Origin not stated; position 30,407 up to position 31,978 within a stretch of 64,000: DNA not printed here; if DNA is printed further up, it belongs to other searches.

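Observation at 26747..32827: Archaeal DPA-like module: DPPR-synthase-type UbiA + FAD oxidoreductase + two SDR epimerases + GT-C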

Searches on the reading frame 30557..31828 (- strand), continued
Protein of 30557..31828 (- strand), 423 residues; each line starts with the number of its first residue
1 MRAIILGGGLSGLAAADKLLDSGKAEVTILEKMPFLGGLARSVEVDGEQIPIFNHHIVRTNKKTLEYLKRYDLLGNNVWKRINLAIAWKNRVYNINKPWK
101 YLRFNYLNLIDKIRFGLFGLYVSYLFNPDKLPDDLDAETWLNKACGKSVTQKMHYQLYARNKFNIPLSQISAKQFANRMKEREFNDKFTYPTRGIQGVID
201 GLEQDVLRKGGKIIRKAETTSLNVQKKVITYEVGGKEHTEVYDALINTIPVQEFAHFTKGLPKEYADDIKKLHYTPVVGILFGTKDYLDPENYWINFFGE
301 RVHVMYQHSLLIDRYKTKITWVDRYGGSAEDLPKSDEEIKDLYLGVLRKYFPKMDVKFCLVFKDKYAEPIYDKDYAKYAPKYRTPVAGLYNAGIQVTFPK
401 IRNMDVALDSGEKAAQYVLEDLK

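Call 81: get_annotated_region(hit=H6, flank=7000)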
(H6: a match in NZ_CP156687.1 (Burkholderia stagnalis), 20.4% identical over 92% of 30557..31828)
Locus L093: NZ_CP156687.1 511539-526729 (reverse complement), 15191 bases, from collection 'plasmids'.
description: Burkholderia stagnalis strain YJ-2 plasmid plas2, complete sequence
organism: Burkholderia stagnalis (NCBI taxid 1503054)
taxonomy: Bacteria; Pseudomonadota; Betaproteobacteria; Burkholderiales; Burkholderiaceae; Burkholderia; Burkholderia stagnalis
host: -; source: Bacterial cells,soils collected in Guangdong Province, China; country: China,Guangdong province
typing (MOB-suite, as given by PLSDB): non-mobilizable
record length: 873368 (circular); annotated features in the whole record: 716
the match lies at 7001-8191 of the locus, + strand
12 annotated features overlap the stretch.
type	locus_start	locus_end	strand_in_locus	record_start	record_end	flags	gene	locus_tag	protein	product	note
CDS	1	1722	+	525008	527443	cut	-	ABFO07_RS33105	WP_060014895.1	hypothetical protein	-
CDS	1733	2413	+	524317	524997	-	-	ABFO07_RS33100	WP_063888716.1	class I SAM-dependent methyltransferase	-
CDS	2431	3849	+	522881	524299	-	-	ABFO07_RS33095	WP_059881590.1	UbiA family prenyltransferase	-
CDS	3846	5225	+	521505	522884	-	-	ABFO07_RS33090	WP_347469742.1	FAD-binding oxidoreductase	-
CDS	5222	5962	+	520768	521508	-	-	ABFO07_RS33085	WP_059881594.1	SDR family oxidoreductase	-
CDS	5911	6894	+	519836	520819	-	-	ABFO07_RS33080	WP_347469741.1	SDR family oxidoreductase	-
CDS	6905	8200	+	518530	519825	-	-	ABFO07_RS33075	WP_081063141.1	NAD(P)/FAD-dependent oxidoreductase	-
CDS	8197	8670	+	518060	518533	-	-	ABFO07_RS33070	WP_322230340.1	GtrA family protein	GO:0000271 - polysaccharide biosynthetic process [Evidence IEA]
CDS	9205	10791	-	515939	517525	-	-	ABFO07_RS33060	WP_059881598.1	glycosyl hydrolase family 18 protein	GO:0005975 - carbohydrate metabolic process [Evidence IEA]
CDS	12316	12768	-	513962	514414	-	fabZ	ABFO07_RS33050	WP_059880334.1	3-hydroxyacyl-ACP dehydratase FabZ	-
CDS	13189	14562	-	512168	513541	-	-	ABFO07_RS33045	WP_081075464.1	ATP-binding protein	-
CDS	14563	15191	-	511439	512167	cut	-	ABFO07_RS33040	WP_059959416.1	response regulator transcription factor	GO:0000160 - phosphorelay signal transduction system [Evidence IEA]; GO:0006355 - regulation of DNA-templated ...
